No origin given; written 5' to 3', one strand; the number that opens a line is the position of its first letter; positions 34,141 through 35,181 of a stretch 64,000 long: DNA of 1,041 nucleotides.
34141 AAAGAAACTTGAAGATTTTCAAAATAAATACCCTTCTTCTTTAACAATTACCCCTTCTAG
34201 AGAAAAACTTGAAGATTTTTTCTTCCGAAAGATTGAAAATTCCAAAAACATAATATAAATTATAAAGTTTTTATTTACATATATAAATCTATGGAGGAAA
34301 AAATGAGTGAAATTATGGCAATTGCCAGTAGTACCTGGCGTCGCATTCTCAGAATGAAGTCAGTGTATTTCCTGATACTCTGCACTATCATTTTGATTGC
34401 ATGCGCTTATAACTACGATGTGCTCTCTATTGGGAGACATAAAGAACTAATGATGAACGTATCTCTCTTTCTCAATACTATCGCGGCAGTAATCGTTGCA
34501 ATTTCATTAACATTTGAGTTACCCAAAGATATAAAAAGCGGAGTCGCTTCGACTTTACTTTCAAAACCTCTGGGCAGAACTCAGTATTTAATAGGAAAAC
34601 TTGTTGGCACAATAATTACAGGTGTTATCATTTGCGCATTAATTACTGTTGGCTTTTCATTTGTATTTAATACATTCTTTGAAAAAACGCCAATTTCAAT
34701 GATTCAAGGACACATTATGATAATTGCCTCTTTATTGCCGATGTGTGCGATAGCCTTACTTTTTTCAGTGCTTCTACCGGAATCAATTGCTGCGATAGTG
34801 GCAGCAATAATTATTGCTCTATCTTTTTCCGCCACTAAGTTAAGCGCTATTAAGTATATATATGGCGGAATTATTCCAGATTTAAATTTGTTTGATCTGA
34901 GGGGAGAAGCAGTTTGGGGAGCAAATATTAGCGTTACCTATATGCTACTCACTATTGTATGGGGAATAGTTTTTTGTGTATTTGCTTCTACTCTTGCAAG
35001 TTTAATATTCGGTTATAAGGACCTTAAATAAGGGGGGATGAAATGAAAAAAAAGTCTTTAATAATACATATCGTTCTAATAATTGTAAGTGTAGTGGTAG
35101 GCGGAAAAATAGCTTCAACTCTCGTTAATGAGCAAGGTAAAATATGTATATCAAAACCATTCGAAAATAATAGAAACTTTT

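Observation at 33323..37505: Five-gene ABC-2 exporter operon with two membrane-anchored accessory proteins, one ending in a double zinc ribbon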

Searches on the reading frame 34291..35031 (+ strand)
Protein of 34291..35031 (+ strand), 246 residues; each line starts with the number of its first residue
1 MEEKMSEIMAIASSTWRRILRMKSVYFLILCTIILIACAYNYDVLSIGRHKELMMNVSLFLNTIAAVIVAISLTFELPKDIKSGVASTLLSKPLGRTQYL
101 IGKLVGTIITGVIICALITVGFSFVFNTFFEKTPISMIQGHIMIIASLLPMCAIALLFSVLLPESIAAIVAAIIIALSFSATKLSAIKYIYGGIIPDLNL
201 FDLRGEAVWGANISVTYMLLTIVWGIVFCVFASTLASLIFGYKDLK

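Call 3: search_protein_families(library=pfam, proteins=[window:34291-35031:+], max_evalue=0.1)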
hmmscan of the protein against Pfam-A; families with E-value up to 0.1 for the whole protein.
window:34291-35031:+ (246 aa): 2 families
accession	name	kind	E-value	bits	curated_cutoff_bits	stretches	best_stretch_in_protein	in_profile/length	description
PF12679.13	ABC2_membrane_2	-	1.2e-05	25.2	27.2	1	10-179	2-195/283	ABC-2 family transporter protein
PF12698.13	ABC2_membrane_3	-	0.00018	21.2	31.6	1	64-181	171-284/347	ABC-2 family transporter protein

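Call 4: search_protein_families(library=ncbifam, proteins=[window:34291-35031:+], max_evalue=0.1)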
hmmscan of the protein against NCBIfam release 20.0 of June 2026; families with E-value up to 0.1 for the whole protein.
window:34291-35031:+ (246 aa): 1 family
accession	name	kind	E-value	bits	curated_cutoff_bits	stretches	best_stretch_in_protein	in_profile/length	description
NF033858.1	ABC2_perm_RbbA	equivalog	2.4e-05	22.4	1050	1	38-182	703-837/909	ribosome-associated ATPase/putative transporter RbbA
